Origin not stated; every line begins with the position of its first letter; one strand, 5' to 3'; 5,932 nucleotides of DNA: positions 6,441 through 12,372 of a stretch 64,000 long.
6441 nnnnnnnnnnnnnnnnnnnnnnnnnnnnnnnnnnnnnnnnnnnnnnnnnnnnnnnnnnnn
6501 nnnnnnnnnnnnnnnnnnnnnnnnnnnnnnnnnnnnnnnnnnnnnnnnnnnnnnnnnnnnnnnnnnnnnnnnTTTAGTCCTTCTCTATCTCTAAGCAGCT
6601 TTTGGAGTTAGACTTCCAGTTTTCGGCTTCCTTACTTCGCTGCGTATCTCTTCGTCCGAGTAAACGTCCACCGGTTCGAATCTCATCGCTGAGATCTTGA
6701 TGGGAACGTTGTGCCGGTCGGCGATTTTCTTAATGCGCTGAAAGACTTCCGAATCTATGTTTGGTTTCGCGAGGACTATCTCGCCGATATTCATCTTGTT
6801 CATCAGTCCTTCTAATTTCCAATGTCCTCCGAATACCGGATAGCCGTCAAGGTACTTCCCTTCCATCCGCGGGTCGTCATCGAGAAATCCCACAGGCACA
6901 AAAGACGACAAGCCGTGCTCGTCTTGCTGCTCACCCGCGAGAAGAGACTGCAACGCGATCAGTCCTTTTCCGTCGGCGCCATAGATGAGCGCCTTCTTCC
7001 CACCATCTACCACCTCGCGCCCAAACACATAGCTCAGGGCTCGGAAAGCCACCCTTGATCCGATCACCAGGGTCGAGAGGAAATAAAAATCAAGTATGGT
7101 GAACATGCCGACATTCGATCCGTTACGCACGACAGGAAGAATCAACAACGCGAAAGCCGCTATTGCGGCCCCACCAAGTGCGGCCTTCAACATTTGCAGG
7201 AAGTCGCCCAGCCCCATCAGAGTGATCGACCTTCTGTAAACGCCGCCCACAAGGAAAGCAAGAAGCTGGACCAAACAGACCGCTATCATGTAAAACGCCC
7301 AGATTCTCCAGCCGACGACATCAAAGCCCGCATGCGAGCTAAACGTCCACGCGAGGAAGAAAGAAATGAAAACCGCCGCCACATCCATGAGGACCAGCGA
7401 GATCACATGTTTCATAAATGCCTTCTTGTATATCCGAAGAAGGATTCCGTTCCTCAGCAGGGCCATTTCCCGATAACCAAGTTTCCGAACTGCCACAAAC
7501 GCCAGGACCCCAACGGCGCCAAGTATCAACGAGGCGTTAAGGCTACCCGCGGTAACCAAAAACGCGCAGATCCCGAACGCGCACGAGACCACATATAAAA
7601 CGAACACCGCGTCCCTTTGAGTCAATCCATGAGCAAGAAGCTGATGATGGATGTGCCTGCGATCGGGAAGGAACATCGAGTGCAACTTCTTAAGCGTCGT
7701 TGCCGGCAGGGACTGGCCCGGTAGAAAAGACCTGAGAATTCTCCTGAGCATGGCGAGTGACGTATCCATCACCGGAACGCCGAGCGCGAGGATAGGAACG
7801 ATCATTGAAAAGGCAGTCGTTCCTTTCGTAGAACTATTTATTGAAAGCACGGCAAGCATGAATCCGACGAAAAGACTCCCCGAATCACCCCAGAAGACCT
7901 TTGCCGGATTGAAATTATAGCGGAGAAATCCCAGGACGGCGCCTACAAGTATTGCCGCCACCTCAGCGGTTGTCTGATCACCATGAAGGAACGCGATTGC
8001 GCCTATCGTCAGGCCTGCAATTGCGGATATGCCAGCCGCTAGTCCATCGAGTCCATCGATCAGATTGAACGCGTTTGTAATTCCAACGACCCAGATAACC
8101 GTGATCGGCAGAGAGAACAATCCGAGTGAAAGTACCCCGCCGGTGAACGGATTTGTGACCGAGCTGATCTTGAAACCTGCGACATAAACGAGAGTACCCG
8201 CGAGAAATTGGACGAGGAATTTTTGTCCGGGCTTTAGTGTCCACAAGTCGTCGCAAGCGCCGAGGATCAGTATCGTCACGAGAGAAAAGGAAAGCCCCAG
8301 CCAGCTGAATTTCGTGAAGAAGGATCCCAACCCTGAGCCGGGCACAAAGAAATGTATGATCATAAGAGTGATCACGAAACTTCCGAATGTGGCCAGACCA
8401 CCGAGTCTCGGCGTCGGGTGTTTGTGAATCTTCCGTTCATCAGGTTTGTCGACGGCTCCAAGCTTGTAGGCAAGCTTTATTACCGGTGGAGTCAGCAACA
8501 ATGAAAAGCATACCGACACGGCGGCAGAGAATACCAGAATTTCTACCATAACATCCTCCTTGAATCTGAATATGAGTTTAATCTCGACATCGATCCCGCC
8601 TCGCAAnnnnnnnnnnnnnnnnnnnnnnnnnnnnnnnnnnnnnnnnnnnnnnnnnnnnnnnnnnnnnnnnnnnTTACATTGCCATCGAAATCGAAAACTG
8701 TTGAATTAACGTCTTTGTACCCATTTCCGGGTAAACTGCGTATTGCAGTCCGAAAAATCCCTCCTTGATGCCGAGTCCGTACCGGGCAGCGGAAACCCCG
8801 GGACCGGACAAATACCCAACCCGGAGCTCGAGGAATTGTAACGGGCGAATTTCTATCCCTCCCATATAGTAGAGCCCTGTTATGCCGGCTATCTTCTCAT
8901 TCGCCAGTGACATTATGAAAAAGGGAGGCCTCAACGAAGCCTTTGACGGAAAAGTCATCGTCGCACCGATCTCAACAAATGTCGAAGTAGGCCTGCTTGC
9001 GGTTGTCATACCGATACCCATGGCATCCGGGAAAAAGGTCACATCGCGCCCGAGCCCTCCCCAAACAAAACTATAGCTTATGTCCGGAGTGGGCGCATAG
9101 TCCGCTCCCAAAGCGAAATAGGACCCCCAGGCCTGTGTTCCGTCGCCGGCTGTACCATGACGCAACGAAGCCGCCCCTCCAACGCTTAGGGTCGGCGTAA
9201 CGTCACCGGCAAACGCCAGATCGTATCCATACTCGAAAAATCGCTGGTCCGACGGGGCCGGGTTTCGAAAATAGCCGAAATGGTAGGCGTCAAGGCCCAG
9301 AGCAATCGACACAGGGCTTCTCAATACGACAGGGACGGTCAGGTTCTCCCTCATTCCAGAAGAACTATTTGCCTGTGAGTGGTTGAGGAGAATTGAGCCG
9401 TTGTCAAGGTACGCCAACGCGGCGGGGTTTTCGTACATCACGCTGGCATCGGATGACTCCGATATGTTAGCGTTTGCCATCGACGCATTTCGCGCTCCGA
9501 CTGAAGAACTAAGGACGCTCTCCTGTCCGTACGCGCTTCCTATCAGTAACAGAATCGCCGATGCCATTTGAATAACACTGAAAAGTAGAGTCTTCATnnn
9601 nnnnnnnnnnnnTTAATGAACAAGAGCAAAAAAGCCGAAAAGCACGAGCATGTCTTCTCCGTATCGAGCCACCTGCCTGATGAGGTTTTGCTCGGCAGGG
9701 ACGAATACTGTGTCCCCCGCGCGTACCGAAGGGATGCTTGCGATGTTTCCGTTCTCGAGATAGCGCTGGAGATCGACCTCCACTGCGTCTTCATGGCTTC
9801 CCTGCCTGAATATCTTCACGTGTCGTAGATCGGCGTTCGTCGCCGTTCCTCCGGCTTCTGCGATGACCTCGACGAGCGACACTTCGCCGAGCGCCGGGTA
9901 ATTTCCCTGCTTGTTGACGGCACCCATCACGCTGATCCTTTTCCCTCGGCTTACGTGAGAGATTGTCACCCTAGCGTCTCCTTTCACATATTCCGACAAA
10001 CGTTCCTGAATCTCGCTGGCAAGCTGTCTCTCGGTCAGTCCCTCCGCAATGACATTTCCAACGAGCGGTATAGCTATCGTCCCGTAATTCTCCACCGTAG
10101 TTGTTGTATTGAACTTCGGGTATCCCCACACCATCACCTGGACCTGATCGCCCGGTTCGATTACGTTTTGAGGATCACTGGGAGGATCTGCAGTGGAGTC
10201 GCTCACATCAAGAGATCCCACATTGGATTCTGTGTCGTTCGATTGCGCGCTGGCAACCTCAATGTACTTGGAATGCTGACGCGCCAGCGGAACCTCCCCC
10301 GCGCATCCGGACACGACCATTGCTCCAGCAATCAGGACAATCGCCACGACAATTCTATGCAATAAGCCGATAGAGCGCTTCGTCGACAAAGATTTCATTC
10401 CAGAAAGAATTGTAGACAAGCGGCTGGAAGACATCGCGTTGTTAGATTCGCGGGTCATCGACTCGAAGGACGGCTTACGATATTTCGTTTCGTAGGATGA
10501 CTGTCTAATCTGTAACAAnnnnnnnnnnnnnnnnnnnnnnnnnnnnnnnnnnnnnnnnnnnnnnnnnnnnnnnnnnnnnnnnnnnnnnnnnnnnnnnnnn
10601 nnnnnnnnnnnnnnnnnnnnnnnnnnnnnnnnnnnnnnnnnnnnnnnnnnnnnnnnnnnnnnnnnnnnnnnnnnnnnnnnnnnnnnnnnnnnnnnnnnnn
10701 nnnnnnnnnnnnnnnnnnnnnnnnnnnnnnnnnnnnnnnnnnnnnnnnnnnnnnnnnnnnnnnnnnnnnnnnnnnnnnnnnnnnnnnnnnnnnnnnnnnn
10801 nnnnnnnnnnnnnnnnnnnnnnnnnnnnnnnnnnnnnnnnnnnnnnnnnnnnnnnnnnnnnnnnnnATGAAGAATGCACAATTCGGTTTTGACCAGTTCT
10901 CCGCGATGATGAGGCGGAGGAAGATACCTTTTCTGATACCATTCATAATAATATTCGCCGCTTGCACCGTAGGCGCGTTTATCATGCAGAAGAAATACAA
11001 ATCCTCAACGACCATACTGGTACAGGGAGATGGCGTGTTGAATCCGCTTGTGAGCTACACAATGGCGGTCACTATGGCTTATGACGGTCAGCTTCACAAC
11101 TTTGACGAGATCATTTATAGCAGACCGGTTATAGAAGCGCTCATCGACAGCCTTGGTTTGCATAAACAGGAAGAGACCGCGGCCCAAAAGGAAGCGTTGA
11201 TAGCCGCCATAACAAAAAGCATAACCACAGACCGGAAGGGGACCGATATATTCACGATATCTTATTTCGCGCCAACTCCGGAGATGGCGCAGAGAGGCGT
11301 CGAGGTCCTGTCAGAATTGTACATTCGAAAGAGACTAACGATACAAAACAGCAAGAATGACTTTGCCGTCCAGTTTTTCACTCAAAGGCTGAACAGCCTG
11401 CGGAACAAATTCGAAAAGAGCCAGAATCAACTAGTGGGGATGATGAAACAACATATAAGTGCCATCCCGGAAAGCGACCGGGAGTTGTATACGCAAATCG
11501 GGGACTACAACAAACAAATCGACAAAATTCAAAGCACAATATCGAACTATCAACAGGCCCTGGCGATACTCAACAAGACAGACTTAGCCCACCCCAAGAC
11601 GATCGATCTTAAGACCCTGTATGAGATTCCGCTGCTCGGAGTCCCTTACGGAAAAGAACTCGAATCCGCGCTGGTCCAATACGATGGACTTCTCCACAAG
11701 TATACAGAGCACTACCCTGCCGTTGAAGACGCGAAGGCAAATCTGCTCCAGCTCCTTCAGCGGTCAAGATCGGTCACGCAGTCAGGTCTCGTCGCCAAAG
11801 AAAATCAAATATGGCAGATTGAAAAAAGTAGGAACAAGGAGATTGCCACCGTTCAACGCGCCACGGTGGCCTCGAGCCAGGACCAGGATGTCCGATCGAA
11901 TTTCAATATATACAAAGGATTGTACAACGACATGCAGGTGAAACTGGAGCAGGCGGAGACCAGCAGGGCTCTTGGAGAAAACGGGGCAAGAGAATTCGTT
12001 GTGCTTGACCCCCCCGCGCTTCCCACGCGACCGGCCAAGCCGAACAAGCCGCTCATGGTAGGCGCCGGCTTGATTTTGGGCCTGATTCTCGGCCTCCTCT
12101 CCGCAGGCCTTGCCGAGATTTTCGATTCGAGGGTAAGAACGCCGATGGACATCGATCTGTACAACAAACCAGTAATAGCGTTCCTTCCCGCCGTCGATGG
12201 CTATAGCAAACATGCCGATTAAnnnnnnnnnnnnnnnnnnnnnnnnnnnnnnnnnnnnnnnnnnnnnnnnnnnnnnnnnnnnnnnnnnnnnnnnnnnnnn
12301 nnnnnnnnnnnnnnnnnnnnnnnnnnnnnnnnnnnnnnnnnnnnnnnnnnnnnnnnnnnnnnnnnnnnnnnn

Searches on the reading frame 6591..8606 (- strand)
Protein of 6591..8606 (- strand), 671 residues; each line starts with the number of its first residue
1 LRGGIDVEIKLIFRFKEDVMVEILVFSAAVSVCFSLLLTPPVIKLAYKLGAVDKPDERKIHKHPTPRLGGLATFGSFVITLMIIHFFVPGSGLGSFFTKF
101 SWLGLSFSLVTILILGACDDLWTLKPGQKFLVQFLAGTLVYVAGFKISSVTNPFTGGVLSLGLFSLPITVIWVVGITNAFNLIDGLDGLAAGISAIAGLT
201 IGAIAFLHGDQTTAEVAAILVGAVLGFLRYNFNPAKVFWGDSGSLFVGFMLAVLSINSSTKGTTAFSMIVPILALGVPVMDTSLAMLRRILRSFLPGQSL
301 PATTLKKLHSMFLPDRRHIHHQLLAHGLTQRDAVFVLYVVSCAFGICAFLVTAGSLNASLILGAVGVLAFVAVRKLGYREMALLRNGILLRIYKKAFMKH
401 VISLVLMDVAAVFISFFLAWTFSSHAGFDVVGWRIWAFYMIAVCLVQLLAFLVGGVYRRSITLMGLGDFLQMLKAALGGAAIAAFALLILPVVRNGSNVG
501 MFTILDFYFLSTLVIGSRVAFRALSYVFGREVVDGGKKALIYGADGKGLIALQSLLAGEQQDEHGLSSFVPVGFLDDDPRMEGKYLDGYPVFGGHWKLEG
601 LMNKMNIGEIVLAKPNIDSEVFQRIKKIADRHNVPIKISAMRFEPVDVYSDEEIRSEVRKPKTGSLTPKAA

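Call 6: search_protein_families(library=ncbifam, proteins=[window:6591-8606:-])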
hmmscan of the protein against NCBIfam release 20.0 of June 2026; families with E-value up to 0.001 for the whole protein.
window:6591-8606:- (671 aa): 6 families
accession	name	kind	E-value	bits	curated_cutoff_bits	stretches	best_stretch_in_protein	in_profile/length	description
TIGR02380.1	ECA_wecA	exception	1.5e-38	132.8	326.05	1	42-363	18-320/346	UDP-N-acetylglucosamine--undecaprenyl-phosphate N-acetylglucosaminephosphotransferase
NF053644.1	MraY_archaea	equivalog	8e-25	87.9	450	1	127-289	151-299/340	pseudomurein biosynthesis MraY family phospho-N-acetylmuramoyl-pentapeptide-transferase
TIGR00445.1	mraY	equivalog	2.5e-19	69.9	192.05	1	55-258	25-245/321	phospho-N-acetylmuramoyl-pentapeptide-transferase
TIGR03025.1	EPS_sugtrans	subfamily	6.6e-11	42.1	295.55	1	406-641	1-223/445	exopolysaccharide biosynthesis polyprenyl glycosylphosphotransferase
TIGR03023.1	WcaJ_sugtrans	equivalog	3.6e-07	29.8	410.75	1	407-640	2-227/453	undecaprenyl-phosphate glucose phosphotransferase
TIGR03022.1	WbaP_sugtrans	subfamily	0.00011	21.7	403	1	404-630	1-212/456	undecaprenyl-phosphate galactose phosphotransferase WbaP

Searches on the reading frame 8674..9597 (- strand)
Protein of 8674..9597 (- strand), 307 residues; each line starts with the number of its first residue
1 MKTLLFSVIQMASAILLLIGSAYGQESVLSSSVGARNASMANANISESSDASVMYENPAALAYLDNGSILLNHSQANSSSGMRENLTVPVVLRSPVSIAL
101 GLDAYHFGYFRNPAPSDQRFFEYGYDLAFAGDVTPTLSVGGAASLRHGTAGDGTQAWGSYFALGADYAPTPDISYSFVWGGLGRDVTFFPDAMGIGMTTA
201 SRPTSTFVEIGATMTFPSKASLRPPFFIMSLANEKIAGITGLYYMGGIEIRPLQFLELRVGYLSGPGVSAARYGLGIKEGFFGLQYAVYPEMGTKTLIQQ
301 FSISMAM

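Call 6: search_protein_families(library=ncbifam, proteins=[window:8674-9597:-])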
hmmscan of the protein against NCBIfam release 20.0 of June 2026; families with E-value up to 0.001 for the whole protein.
window:8674-9597:- (307 aa): 2 families
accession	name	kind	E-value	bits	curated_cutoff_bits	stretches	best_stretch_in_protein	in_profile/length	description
NF033709.1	PorV_fam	subfamily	4.5e-08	33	90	1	28-217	6-207/326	PorV/PorQ family protein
NF052325.1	PorVQ2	equivalog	9.5e-06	24.7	325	1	28-75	29-77/354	putative type IX sorting system protein PorV2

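Call 57: search_protein_families(library=pfam, proteins=[window:8674-9597:-], max_evalue=0.0001)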
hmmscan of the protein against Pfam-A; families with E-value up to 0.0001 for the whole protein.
window:8674-9597:- (307 aa): 0 families

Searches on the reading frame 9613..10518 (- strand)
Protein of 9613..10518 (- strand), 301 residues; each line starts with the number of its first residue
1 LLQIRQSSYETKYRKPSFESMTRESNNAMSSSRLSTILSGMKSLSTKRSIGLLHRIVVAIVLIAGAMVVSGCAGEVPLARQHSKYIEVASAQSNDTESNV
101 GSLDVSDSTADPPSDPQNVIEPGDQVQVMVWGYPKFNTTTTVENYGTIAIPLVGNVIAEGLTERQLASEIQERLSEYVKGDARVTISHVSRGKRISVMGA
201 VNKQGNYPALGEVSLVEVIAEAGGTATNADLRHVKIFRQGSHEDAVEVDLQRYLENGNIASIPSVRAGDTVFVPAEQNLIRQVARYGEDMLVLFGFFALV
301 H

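Call 6: search_protein_families(library=ncbifam, proteins=[window:9613-10518:-])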
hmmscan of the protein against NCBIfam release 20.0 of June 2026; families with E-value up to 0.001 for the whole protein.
window:9613-10518:- (301 aa): 5 families
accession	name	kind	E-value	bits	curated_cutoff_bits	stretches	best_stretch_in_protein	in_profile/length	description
TIGR03027.2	pepcterm_export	equivalog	4.3e-26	91.6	180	1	119-275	4-166/169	XrtA/PEP-CTERM system exopolysaccharide export protein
TIGR03028.1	EpsE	equivalog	1.2e-18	67.4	262.65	1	119-274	3-160/239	polysaccharide export protein EpsE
NF041843.1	EpsY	equivalog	2.9e-16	59.3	320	1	111-273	46-210/211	exopolysaccharide export protein EpsY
NF011658.0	PRK15078.1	subfamily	2e-15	56.5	333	1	122-278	89-254/380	polysaccharide export protein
NF011722.0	PRK15175.1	equivalog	1.3e-05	24.2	456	1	142-253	107-219/355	Vi polysaccharide ABC transporter protein VexA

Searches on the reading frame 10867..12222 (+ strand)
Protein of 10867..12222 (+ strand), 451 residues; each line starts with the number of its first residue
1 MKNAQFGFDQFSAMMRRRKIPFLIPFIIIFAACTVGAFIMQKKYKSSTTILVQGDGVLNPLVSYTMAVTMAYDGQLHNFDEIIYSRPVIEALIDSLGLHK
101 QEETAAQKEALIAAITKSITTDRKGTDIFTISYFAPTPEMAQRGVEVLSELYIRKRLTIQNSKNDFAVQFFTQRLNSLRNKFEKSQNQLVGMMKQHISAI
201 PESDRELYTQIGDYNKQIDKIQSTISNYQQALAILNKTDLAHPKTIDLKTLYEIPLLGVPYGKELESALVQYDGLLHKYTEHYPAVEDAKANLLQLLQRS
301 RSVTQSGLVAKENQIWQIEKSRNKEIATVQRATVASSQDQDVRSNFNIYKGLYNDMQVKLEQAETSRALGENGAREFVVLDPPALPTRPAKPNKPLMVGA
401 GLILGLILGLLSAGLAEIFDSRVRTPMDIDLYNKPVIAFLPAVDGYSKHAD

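Call 6: search_protein_families(library=ncbifam, proteins=[window:10867-12222:+])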
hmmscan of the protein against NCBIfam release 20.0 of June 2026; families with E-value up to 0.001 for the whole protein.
window:10867-12222:+ (451 aa): 8 families
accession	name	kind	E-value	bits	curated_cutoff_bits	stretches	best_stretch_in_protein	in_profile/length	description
TIGR03007.1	pepcterm_ChnLen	equivalog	1.5e-57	195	278.85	2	12-311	8-297/498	XrtA system polysaccharide chain length determinant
TIGR03017.1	EpsF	equivalog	1.6e-12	46.9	422.75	1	11-438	6-441/444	chain length determinant protein EpsF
TIGR01006.1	polys_exp_MPA1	subfamily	1.1e-11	44.6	296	2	11-107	14-108/226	CspC family polysaccharide chain length determinant protein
TIGR01005.1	eps_transp_fam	subfamily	4e-09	35.2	411.7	1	288-430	327-466/754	exopolysaccharide transport protein family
NF041864.1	EpsV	equivalog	2e-07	30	800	1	357-429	396-469/484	PCP family exopolysaccharide biosynthesis protein EpsV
TIGR02135.1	phoU_full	equivalog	1.4e-05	24.8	130.25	1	171-250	3-77/212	phosphate signaling complex protein PhoU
NF008568.0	PRK11519.1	equivalog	1.9e-05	23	1068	0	339-441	376-471/720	tyrosine-protein kinase Wzc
NF007350.0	PRK09841.1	equivalog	8e-05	20.9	1248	0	295-443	332-473/726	tyrosine-protein kinase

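Call 18: find_related_loci(query=window:10867-12222:+, collection=genome_contigs, flank=6000)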
Query window:10867-12222:+ (451 aa) in genome_contigs; peptide patterns used: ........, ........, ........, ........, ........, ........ (x = any residue, [..] = any of these).
47 stretches matched a pattern; 1 encode a relative of the query (tblastn E <= 1e-3); 1 distinct loci.
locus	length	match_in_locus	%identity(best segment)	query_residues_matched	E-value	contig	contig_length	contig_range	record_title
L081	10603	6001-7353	85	1-451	0e+0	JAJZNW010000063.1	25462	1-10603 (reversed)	MAG: Bacteroidetes bacterium isolate MAS4.bin38 NODE_1906_length_25462_cov_4.729781, whole genome shotgun sequence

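Call 22: find_related_loci(query=window:10867-12222:+, collection=metagenome_contigs, flank=10000)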
Query window:10867-12222:+ (451 aa) in metagenome_contigs; peptide patterns used: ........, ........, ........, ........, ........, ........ (x = any residue, [..] = any of these).
91 stretches matched a pattern, but none encodes a relative of the query by tblastn (E <= 1e-3).

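Call 23: find_homologous_proteins(query=window:10867-12222:+, max_evalue=1e-20)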
Query window:10867-12222:+ (451 aa): 47 proteins with E <= 1e-20 among 8000 candidates.
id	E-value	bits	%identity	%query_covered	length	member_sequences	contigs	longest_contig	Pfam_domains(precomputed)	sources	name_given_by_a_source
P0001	8.2e-294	992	100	100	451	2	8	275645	PF02706.21,PF13807.12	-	-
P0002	1.6e-254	862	85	100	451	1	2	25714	PF13807.12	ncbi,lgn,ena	-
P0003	5.2e-209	712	70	100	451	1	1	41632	PF13807.12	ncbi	-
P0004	7.7e-179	613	60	100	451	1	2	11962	PF02706.21,PF13807.12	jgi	-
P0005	1.1e-175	603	59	99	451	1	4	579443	PF02706.21,PF13807.12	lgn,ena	-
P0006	1.1e-170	586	58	100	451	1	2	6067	PF02706.21,PF13807.12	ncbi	-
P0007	1.8e-170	585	59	100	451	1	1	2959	PF02706.21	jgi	jgi:protein tyrosine kinase modulator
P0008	1.8e-169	582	58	100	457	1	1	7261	PF02706.21,PF13807.12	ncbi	-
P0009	5.8e-169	580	57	100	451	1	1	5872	PF02706.21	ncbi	-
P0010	1.4e-167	576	56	100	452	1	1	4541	PF02706.21,PF13807.12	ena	-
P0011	9.6e-161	553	58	97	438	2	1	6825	PF02706.21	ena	-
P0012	1.1e-154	533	57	93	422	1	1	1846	PF13807.12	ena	-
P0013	3.3e-152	525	54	98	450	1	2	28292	PF02706.21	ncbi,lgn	ncbi:MAG: Wzz/FepE/Etk N-terminal domain-containing protein [Candidatus Kryptoniota bacterium]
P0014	5.4e-152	525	54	100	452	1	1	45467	PF02706.21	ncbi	-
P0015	1.7e-150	520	52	100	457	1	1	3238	PF02706.21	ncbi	-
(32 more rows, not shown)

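Call 25: find_related_loci(query=A3, collection=genome_contigs, flank=10000)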
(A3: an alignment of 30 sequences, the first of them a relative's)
Query A3 (451 aa) in genome_contigs; peptide patterns used: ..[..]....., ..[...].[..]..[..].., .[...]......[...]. (x = any residue, [..] = any of these).
157 stretches matched a pattern; 107 encode a relative of the query (tblastn E <= 1e-3); the best 80 are kept; 79 distinct loci.
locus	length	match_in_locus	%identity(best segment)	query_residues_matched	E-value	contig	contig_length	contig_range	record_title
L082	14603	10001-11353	85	1-451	0e+0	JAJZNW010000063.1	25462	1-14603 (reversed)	MAG: Bacteroidetes bacterium isolate MAS4.bin38 NODE_1906_length_25462_cov_4.729781, whole genome shotgun sequence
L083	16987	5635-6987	70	1-451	0e+0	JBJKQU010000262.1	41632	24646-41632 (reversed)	MAG: Candidatus Kryptoniota bacterium isolate Bin_42 S1Ck127_1087038_flag_0_multi_8.9786_len_41632, whole genome shotgun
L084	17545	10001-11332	54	1-443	3e-164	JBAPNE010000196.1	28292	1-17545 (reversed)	MAG: Candidatus Kryptoniota bacterium isolate MFD01124_ilm_asm_bin8 k127_127977, whole genome shotgun sequence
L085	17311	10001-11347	54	3-451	5e-154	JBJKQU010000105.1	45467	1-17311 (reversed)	MAG: Candidatus Kryptoniota bacterium isolate Bin_42 S1Ck127_3082239_flag_0_multi_11.0000_len_45467, whole genome shotgu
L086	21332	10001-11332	52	1-442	7e-146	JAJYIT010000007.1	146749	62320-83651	MAG: Bacteroidetes bacterium isolate DBS2-1.bin131 NODE_163_length_146749_cov_7.112364, whole genome shotgun sequence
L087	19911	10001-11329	51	1-442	7e-145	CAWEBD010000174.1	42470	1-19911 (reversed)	MAG: uncultured Bacteroidetes bacterium isolate MFD01299.bin.2.3 genome assembly, contig: contig_93609, whole genome sho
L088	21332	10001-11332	51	1-442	5e-139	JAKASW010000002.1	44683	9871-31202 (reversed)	MAG: Bacteroidetes bacterium isolate YP1.bin85 NODE_708_length_44683_cov_1.216335, whole genome shotgun sequence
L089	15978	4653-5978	46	1-442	3e-135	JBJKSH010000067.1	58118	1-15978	MAG: Ignavibacteriaceae bacterium isolate Bin_78 S1Ck127_356878_flag_0_multi_13.9978_len_58118, whole genome shotgun seq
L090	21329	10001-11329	50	1-442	2e-136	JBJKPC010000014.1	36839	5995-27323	MAG: Candidatus Kryptoniota bacterium isolate Bin_110 S1Ck127_390884_flag_0_multi_14.9929_len_36839, whole genome shotgu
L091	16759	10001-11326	47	1-442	7e-132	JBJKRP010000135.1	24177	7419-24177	MAG: Ignavibacteriaceae bacterium isolate Bin_61 S1Ck127_125776_flag_1_multi_7.9311_len_24177, whole genome shotgun sequ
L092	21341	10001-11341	44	1-451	6e-123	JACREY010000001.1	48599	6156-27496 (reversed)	MAG: Ignavibacteriae bacterium isolate NC_groundwater_1711_Pr3_B-0.1um_37_88 SR-2_scaffold_141_42458, whole genome shotg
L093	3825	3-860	69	166-451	8e-124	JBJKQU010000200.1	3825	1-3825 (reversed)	MAG: Candidatus Kryptoniota bacterium isolate Bin_42 S1Ck127_1391124_flag_1_multi_6.0000_len_3825, whole genome shotgun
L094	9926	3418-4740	44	1-442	1e-117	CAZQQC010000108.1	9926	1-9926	MAG TPA_asm: uncultured Melioribacter sp. isolate SRP093762_co1_172 genome assembly, contig: NODE_3895_length_9926_cov_1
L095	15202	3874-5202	42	1-445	6e-114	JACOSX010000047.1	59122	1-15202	MAG: Ignavibacteria bacterium isolate NC_groundwater_29_Pr7_B-0.1um_49_11 FFV18_Bp1_scaffold_237812, whole genome shotgu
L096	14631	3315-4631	40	3-441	1e-110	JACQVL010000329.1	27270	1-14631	MAG: Candidatus Latescibacterota bacterium isolate NC_groundwater_1462_Ag_S-0.65um_62_34 S_p65_S5_coassembly_k141_518876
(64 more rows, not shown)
